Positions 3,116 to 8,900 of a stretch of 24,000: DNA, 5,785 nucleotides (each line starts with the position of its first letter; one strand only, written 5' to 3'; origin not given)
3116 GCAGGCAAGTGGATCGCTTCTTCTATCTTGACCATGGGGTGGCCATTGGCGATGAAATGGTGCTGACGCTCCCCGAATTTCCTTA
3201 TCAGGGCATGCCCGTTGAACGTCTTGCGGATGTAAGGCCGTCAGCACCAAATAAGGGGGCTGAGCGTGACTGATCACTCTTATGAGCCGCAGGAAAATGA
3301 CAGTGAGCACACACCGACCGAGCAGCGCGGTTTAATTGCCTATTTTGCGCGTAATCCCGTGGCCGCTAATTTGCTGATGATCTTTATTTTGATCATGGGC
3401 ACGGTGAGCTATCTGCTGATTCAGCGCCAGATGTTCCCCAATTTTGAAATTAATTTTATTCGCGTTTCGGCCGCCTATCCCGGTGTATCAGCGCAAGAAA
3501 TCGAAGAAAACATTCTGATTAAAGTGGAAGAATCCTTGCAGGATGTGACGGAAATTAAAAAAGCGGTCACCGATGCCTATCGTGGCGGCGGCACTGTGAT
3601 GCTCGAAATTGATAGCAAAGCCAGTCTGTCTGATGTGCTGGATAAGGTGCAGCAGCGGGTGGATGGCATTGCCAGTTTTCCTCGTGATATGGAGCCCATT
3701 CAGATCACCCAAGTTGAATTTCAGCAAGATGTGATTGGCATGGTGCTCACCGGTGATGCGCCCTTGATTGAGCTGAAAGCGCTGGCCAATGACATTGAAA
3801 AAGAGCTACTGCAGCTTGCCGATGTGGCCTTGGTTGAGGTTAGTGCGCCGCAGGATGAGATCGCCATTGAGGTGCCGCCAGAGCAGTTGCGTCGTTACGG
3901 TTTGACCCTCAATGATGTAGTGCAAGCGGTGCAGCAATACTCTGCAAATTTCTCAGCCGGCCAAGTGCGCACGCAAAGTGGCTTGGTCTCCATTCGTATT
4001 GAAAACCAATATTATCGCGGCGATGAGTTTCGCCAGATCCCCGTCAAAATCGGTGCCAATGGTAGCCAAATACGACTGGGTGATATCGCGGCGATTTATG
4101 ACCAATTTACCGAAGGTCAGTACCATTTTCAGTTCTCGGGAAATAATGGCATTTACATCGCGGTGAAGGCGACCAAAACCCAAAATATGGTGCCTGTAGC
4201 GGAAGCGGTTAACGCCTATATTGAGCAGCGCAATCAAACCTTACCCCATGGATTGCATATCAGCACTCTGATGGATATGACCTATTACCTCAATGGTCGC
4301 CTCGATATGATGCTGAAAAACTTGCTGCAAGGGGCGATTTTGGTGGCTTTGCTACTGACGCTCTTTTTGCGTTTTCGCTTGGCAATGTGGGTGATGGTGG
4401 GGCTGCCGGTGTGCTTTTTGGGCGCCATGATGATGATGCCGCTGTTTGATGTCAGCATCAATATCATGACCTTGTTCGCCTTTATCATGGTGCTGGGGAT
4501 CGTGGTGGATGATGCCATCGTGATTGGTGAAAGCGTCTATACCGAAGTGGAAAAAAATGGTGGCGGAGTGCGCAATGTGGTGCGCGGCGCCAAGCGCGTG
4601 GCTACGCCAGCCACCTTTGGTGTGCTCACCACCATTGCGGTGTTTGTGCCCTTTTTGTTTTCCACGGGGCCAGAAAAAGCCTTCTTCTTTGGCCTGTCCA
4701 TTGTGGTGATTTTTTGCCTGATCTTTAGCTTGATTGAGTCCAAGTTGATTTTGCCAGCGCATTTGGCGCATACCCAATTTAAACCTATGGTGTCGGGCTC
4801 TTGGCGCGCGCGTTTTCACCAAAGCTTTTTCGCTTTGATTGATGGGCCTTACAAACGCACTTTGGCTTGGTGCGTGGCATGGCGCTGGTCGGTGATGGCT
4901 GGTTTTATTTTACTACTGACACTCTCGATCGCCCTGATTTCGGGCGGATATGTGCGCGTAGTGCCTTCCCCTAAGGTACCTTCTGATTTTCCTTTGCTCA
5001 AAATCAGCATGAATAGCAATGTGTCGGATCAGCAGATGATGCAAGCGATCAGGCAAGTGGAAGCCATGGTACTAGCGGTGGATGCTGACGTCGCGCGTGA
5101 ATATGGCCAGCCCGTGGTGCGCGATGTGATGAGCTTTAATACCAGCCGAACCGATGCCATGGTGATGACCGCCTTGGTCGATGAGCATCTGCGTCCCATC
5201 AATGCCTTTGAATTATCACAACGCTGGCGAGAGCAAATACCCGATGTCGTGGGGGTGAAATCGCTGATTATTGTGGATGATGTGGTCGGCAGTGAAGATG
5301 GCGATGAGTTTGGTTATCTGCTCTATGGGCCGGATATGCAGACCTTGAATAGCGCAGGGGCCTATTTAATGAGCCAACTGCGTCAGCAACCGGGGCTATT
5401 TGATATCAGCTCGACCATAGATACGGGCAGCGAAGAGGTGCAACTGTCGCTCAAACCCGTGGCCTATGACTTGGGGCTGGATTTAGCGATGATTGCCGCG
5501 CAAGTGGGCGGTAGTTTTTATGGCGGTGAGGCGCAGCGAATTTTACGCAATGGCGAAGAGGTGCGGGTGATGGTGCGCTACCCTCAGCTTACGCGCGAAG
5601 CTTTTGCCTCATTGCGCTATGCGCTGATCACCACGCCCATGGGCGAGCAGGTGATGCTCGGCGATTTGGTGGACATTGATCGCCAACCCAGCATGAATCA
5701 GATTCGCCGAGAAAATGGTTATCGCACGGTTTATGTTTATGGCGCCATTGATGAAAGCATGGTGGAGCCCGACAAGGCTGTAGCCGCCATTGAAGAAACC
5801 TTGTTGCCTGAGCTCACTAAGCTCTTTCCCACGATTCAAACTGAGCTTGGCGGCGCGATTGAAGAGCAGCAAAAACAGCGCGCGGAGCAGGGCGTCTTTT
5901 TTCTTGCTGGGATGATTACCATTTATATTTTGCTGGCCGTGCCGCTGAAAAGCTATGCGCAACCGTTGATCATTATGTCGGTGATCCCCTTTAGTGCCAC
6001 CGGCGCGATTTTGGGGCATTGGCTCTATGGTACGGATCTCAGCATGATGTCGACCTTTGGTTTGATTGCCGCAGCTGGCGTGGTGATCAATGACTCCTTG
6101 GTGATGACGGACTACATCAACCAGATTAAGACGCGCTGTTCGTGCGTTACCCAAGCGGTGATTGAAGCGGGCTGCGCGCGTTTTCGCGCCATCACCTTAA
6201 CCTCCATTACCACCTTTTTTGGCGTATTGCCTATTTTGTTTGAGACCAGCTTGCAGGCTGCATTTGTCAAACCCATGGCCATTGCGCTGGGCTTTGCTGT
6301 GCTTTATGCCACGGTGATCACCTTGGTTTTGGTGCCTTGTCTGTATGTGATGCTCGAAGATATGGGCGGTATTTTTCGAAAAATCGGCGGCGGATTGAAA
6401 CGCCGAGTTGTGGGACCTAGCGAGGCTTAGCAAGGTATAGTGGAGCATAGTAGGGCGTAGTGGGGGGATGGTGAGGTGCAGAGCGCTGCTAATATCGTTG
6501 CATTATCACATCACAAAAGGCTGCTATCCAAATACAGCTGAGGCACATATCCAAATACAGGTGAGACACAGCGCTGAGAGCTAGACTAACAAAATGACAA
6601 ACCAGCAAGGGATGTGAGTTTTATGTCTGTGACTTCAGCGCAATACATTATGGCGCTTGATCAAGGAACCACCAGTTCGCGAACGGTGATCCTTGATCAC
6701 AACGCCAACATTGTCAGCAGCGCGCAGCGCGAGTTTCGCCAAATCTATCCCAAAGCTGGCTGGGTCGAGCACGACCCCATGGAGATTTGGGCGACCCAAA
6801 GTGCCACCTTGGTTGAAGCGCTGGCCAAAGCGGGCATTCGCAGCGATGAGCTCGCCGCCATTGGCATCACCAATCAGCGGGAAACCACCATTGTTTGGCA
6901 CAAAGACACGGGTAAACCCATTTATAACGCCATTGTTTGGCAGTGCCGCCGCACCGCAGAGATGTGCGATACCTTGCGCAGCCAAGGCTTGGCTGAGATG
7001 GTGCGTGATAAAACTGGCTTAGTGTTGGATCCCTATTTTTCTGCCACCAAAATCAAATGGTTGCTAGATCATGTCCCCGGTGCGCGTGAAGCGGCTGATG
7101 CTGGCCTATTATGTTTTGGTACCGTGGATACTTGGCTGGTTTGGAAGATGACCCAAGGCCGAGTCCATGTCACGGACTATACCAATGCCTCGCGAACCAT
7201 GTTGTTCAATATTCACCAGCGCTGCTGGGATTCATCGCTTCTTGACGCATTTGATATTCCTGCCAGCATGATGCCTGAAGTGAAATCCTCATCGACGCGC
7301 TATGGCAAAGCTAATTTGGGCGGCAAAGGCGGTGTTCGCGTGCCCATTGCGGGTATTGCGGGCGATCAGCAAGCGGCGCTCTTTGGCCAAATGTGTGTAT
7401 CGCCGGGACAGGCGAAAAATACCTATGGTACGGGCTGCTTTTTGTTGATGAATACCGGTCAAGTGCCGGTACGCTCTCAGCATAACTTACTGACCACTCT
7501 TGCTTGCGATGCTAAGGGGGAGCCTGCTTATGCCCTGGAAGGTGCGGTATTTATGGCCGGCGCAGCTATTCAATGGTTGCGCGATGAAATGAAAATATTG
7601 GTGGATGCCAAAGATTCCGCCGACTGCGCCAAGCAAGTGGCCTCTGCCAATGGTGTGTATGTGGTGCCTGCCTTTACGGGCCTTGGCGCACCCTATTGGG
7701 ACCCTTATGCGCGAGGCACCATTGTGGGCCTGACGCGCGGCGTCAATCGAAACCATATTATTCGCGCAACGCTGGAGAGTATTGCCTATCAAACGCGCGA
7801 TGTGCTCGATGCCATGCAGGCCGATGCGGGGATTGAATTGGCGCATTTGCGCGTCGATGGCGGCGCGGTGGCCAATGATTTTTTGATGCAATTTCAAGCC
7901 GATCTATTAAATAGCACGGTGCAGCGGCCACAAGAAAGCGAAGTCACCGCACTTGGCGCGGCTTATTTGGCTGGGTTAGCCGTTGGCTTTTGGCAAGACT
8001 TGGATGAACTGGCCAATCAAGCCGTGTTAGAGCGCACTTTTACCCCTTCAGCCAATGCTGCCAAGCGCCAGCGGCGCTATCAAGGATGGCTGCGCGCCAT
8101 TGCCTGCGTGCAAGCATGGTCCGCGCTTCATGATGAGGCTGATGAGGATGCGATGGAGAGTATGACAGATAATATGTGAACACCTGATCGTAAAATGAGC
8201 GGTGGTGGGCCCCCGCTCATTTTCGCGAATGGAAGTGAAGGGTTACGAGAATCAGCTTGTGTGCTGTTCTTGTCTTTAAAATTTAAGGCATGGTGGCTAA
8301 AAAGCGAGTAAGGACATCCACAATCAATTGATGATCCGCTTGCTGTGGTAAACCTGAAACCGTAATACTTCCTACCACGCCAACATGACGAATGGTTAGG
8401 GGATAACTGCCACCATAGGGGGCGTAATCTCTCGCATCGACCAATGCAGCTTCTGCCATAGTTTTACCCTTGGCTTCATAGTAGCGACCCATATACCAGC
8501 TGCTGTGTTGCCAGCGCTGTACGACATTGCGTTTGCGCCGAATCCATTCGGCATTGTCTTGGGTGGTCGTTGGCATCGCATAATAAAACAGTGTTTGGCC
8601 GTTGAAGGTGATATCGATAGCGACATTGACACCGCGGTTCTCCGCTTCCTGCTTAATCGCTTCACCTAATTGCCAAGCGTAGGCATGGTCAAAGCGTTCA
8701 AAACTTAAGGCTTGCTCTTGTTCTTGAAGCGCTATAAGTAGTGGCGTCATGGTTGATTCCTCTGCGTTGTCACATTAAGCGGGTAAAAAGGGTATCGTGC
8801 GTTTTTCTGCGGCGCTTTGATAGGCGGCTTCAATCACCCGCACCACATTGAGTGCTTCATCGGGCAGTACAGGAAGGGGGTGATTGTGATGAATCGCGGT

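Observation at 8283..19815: Self-contained PTS + glycyl-radical-enzyme + aldolase locus: a rearranged, expanded variant of the E. coli frw locus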

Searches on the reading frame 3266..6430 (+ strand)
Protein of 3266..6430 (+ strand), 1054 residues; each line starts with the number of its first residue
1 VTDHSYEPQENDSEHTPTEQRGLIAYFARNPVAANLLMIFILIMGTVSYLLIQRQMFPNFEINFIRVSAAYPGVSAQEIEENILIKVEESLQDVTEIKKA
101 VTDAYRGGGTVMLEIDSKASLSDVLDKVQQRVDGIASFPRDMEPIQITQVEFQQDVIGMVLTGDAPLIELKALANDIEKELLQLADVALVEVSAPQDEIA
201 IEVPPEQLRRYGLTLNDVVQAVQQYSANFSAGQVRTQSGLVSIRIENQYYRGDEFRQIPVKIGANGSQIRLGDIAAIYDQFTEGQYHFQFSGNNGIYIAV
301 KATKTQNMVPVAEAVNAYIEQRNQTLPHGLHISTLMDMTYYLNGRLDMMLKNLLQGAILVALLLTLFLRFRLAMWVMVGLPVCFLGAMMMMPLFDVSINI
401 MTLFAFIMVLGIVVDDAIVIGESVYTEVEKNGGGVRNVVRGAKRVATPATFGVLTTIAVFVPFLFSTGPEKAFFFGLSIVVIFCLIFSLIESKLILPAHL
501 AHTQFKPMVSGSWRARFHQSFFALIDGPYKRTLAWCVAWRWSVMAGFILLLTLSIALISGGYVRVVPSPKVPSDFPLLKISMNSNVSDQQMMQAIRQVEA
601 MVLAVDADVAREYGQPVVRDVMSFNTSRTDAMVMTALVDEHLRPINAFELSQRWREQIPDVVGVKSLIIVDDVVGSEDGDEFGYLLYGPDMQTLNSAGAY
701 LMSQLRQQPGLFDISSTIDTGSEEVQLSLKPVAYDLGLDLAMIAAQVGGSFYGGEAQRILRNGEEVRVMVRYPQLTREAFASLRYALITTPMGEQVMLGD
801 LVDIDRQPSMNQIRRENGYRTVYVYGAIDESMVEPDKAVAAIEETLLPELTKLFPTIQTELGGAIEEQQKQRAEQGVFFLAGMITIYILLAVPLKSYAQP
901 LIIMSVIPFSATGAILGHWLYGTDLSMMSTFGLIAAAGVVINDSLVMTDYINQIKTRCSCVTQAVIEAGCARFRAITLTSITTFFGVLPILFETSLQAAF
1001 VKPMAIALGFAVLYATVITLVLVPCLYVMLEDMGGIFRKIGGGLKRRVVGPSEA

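Call 5: search_protein_families(library=ncbifam, proteins=[window:3266-6430:+], max_evalue=0.00001)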
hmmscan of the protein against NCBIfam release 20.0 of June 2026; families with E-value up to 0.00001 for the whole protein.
window:3266-6430:+ (1054 aa): 14 families
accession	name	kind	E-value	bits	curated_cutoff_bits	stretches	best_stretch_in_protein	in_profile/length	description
NF033617.1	RND_permease_2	subfamily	3.3e-131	439.1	1250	1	26-1031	3-1008/1009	multidrug efflux RND transporter permease subunit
NF000282.2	RND_permease_1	subfamily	1e-95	321.7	1250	1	26-1031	3-1028/1029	multidrug efflux RND transporter permease subunit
TIGR00915.1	2A0602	subfamily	7.5e-86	289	940.35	1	25-1031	3-1029/1050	efflux RND transporter permease subunit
TIGR00914.1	2A0601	subfamily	2.1e-76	257.5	701.45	1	36-1030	18-1035/1051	CusA/CzcA family heavy metal efflux RND transporter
NF007798.0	PRK10503.1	equivalog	3.7e-67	226.8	1584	1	16-1035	5-1027/1040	MdtB/MuxB family multidrug efflux RND transporter permease subunit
NF007905.0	PRK10614.1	equivalog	1.3e-66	225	1774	1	24-1033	4-1011/1025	multidrug efflux RND transporter permease subunit MdtC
NF007842.1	PRK10555.1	equivalog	1.6e-65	221.6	1854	2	25-606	3-601/1036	multidrug efflux RND transporter permease AcrD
NF007133.0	PRK09579.1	equivalog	2.6e-64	217.3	1763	2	26-554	6-538/1017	multidrug efflux RND transporter permease subunit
NF000037.1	RND_perm_OqxB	exception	3.3e-57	194.1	2200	1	26-1032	6-1036/1050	multidrug efflux RND transporter permease subunit OqxB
NF007131.0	PRK09577.1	equivalog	3.5e-55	187.3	1768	1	26-1031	4-1023/1045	multidrug efflux RND transporter permease subunit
NF011706.2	PRK15127.1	equivalog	4.6e-49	167.2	2150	2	26-525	4-516/1049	multidrug efflux RND transporter permease subunit AcrB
TIGR00916.1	2A0604s01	subfamily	7.7e-07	29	148.6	0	358-485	97-227/231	SecD/SecF family protein translocase subunit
TIGR00921.1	2A067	subfamily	1.6e-06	26.5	351.9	1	302-500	146-343/733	hydrophobe/amphiphile efflux-3 (HAE3) family transporter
NF009583.0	PRK13024.1-3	subfamily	3.3e-06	25.4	721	1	352-560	284-495/755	protein translocase subunit SecDF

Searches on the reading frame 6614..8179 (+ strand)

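Call 5: search_protein_families(library=ncbifam, proteins=[window:6614-8179:+], max_evalue=0.00001)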
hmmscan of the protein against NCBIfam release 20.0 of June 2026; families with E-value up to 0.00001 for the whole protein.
window:6614-8179:+ (521 aa): 12 families
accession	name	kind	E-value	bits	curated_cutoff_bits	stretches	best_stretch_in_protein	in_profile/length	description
NF000756.0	PRK00047.1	subfamily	2.1e-258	857.6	498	1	8-504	3-499/502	glycerol kinase GlpK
TIGR01311.1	glycerol_kin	equivalog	1.5e-222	739.3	590.35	1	10-502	1-496/496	glycerol kinase GlpK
TIGR01312.1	XylB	equivalog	2.3e-70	237.5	380.25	1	15-490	3-470/481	xylulokinase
TIGR01314.1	gntK_FGGY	equivalog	2.1e-38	132.1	648.55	1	11-487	1-480/505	gluconokinase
NF008187.0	PRK10939.1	equivalog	1.8e-36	125.9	528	1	8-494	2-498/521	autoinducer-2 kinase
NF011601.0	PRK15027.1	equivalog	8e-36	123.4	912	1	13-487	3-467/484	xylulokinase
TIGR02628.1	fuculo_kin_coli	equivalog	3.2e-31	108.8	470.9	1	12-469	3-454/465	L-fuculokinase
TIGR01315.1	5C_CHO_kinase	subfamily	4.1e-26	91.8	408.7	1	319-493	355-531/541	FGGY family pentulose kinase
NF003154.0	PRK04123.1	equivalog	1.3e-20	73.6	428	1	337-492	372-530/554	ribulokinase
TIGR01234.1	L-ribulokinase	equivalog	5.4e-17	61.7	583.25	1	331-486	359-516/536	ribulokinase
TIGR02627.1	rhamnulo_kin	equivalog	9.4e-16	57.4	527.95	1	14-258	2-238/454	rhamnulokinase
NF007925.0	PRK10640.1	equivalog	2.3e-14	52.7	639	1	9-456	3-440/489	rhamnulokinase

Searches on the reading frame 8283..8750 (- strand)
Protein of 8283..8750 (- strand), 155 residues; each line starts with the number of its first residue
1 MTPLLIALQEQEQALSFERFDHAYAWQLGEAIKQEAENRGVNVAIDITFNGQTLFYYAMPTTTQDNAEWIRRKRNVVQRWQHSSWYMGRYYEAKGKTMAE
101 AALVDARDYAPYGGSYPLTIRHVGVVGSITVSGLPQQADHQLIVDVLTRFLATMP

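Call 3: search_protein_families(library=pfam, proteins=[window:8283-8750:-])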
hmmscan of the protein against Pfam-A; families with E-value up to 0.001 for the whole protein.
window:8283-8750:- (155 aa): 1 family
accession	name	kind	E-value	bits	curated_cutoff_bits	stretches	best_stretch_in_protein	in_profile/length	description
PF03928.20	HbpS-like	-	9.5e-31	106.9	25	1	20-146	1-126/128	Haem degrading protein HbpS-like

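Call 4: search_protein_families(library=ncbifam, proteins=[window:8283-8750:-])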
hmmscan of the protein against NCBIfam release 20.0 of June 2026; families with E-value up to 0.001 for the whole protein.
window:8283-8750:- (155 aa): 6 families
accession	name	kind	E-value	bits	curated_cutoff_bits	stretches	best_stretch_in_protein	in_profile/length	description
NF002696.0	PRK02487.1-5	equivalog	1.9e-59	199.6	146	1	5-153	7-155/160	heme-degrading domain-containing protein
NF002695.0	PRK02487.1-4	equivalog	4.2e-45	153.3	282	1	7-148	9-150/165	heme-degrading domain-containing protein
NF002694.0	PRK02487.1-3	equivalog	1.3e-42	145.2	311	1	8-152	10-154/171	heme-degrading domain-containing protein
NF002692.0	PRK02487.1-1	equivalog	5.4e-34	116.9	297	1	10-147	15-152/158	heme-degrading domain-containing protein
NF002693.0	PRK02487.1-2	equivalog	2.1e-29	102.6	307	1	10-150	16-156/169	heme-degrading domain-containing protein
NF002697.0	PRK02487.1-6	equivalog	8.8e-23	80.6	269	1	12-148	17-152/164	heme-degrading domain-containing protein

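Call 31: search_solved_structures(query=window:8283-8750:-, max_evalue=0.001)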
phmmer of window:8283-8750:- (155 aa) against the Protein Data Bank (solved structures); distinct sequences matched with E-value up to 0.001: 6.
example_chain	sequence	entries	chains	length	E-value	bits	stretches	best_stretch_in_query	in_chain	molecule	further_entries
4clc_B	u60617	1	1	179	6.4e-15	58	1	7-150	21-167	UPF0303 PROTEIN YBR137W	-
4clc_E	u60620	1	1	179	2.2e-14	56.2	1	6-150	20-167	UPF0303 PROTEIN YBR137W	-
4clc_C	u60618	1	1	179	3.1e-14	55.8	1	7-150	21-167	UPF0303 PROTEIN YBR137W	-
4clc_D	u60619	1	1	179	3.1e-14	55.8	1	7-150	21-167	UPF0303 PROTEIN YBR137W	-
4clc_A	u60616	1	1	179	7.3e-14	54.6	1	7-150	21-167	UPF0303 PROTEIN YBR137W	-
8etq_A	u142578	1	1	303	1.6e-06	30.7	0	23-44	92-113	k-cTRP5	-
